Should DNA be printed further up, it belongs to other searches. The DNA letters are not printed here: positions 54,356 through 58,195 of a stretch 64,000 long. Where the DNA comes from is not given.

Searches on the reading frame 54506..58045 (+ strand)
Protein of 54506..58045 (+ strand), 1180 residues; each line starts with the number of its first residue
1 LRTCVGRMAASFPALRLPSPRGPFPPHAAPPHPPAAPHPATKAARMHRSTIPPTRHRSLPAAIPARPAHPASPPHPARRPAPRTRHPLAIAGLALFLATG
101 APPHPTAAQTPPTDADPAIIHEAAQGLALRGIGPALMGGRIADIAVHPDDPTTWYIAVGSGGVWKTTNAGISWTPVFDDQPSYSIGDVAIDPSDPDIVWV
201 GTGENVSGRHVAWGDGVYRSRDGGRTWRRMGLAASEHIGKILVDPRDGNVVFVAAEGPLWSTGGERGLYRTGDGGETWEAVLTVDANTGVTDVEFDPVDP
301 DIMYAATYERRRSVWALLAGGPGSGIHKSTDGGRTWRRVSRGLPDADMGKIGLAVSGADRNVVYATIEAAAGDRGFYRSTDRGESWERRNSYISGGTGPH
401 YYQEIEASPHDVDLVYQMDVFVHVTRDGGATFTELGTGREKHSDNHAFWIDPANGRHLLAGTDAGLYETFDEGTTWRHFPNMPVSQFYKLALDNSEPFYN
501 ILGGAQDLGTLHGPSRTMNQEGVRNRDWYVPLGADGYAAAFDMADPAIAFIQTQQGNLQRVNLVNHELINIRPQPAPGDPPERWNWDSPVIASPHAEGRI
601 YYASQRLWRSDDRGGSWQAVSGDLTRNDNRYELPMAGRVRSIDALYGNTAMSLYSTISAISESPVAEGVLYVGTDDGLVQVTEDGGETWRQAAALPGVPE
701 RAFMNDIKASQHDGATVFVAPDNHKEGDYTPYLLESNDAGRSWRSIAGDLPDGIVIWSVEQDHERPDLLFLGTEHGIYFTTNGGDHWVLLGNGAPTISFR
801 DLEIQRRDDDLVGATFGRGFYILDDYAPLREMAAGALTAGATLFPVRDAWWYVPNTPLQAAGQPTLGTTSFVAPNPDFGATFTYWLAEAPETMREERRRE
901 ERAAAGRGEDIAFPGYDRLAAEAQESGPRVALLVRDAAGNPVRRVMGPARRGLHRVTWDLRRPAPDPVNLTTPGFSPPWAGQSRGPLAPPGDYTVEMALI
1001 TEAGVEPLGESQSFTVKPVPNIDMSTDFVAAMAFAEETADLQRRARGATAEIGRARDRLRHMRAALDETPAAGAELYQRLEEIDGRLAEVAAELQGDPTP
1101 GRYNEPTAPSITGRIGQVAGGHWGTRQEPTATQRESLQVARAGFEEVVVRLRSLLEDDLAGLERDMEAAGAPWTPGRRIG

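Call 42: search_protein_families(library=pfam, proteins=[window:54506-58045:+], max_evalue=0.01)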
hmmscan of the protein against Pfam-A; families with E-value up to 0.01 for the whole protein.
window:54506-58045:+ (1180 aa): 6 families
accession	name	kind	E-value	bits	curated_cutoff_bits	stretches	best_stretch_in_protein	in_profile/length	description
PF15902.12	Sortilin-Vps10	-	1e-28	100.8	33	3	217-308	3-88/446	Sortilin, neurotensin receptor 3,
PF02012.26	BNR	-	1.5e-12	45.9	27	0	377-388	1-12/12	BNR/Asp-box repeat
PF13088.12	BNR_2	-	1.9e-06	27.9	31.4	0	681-746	86-153/277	BNR repeat-like domain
PF14870.12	PSII_BNR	-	1.3e-05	25.1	27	0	671-788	33-138/303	Photosynthesis system II assembly factor YCF48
PF24316.1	Tli3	-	1.9e-05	25.4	27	0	189-231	56-100/129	T6SS Tli3 immunity protein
PF15899.11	BNR_6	-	0.0057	17.1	27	0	607-618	1-12/14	BNR-Asp box repeat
